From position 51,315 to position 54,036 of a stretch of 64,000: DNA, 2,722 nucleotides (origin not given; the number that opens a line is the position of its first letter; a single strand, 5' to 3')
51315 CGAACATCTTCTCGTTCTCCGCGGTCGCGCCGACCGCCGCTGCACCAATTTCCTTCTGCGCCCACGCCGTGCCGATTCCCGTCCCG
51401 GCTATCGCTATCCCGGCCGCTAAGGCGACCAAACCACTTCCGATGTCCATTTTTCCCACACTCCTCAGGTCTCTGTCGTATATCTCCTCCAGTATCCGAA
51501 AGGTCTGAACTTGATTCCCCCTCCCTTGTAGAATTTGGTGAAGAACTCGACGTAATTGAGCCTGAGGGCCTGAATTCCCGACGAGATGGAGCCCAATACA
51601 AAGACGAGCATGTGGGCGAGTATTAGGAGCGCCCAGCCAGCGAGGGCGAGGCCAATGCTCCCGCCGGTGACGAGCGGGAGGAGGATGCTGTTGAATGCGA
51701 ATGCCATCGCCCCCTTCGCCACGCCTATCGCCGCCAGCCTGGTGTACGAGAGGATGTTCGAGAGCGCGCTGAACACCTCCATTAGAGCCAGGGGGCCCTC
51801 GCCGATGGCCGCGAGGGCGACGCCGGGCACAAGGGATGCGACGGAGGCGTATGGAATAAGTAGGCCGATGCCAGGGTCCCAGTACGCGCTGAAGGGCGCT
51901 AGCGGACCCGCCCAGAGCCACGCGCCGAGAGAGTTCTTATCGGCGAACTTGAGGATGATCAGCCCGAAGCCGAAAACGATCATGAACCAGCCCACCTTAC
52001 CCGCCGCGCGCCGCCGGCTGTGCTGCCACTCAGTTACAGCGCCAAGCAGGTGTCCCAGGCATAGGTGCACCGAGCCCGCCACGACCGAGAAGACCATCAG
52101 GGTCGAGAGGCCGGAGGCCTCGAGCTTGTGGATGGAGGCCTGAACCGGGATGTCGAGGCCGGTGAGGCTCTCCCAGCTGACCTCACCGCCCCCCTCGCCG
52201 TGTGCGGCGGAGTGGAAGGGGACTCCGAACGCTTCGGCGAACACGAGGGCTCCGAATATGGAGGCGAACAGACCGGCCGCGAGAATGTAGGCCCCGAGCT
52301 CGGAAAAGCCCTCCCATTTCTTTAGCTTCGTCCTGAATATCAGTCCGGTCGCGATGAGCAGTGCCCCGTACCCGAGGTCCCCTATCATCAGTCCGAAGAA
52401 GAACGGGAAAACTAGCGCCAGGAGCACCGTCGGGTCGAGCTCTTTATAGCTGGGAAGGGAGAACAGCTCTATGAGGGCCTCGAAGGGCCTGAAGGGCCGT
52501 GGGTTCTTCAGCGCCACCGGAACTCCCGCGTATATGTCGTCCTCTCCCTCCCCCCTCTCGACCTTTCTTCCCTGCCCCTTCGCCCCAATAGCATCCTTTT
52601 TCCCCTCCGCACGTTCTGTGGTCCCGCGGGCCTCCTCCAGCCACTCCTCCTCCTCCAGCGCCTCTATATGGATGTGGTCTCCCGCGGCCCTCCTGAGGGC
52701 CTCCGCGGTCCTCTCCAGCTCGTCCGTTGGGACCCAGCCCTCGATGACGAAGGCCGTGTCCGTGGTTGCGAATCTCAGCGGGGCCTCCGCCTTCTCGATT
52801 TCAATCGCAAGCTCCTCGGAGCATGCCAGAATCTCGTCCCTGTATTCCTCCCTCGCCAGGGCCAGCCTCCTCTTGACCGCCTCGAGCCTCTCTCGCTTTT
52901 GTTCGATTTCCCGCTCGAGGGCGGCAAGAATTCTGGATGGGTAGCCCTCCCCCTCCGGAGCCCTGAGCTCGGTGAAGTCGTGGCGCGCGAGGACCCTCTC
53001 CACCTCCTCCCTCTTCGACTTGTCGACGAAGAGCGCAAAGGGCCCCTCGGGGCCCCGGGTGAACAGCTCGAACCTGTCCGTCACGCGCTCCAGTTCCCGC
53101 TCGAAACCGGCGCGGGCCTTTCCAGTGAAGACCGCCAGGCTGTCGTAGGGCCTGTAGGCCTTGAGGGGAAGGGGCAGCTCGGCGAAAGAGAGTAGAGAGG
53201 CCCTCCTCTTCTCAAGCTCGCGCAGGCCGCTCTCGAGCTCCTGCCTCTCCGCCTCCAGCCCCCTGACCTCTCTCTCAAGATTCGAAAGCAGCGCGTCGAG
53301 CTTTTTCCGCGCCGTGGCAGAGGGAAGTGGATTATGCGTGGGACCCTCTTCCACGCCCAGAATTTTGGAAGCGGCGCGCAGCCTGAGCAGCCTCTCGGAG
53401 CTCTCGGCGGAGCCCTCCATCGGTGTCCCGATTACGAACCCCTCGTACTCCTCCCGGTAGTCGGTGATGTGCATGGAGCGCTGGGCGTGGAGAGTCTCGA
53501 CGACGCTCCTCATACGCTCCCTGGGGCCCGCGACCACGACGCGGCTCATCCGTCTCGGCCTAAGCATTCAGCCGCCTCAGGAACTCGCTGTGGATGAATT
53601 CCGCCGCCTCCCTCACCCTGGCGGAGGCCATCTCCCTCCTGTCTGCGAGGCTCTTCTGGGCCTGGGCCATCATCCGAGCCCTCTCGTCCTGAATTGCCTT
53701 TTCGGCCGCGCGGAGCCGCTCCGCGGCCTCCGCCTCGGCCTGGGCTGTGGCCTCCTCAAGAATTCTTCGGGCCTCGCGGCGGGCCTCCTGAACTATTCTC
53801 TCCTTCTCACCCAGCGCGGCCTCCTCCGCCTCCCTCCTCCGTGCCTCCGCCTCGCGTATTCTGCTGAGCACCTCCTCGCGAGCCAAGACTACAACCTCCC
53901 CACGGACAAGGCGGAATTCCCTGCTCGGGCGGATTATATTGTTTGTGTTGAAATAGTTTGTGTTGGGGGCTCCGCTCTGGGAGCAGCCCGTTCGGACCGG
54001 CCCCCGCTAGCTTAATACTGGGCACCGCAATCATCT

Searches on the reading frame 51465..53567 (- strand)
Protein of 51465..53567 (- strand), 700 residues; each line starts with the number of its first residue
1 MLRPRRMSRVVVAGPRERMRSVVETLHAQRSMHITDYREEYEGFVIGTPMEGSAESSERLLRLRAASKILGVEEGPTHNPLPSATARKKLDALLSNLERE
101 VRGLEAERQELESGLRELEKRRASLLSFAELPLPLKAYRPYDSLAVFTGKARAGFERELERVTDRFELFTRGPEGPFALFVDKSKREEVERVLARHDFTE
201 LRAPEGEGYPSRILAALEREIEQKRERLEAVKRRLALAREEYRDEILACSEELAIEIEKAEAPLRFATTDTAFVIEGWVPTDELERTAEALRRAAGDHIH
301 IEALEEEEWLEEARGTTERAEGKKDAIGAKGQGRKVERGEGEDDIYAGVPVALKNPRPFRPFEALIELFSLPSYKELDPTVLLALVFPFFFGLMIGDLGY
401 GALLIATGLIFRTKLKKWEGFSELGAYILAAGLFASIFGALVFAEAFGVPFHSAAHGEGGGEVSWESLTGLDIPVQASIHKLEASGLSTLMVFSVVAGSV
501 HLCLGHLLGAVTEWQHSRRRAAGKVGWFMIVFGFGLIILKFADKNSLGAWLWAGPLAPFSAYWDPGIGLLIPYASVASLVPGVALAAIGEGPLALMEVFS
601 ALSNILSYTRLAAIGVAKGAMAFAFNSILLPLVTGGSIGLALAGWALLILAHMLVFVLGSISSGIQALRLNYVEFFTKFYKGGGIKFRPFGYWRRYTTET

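Call 8: search_protein_families(library=pfam, proteins=[window:51465-53567:-], max_evalue=0.01)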
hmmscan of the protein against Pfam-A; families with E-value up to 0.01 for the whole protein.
window:51465-53567:- (700 aa): 1 family
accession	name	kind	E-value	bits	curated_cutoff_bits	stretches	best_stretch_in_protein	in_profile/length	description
PF01496.24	V_ATPase_I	-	2.8e-23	82.3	30.7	2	361-452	363-462/815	V-type ATPase 116kDa subunit family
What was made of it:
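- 51465..53567 (-): atpI (700 aa). Pfam V_ATPase_I (call 8)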

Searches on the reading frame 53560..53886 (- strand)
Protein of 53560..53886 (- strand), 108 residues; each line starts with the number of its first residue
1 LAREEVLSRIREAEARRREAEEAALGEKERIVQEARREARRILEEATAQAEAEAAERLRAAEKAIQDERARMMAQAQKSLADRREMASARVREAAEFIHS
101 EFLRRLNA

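Call 48: search_protein_families(library=ncbifam, proteins=[window:53560-53886:-], max_evalue=0.01)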
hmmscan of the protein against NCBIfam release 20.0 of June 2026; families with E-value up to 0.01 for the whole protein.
window:53560-53886:- (108 aa): 5 families
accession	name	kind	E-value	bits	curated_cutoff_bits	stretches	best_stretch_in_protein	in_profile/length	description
TIGR02926.1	AhaH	equivalog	1.3e-05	25.3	48.5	1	7-88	1-82/85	ATP synthase archaeal subunit H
NF005606.0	PRK07352.1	equivalog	0.0022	17.8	137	1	3-94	53-139/175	F0F1 ATP synthase subunit B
NF006293.0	PRK08476.1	equivalog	0.0024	18.1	118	1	26-82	62-118/141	F0F1 ATP synthase subunit B'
NF006256.0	PRK08404.1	equivalog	0.0047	17.1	107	1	4-94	2-92/103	V-type ATP synthase subunit H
NF009961.0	PRK13428.1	equivalog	0.0065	15.7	328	1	7-98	48-133/445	F0F1 ATP synthase subunit B/delta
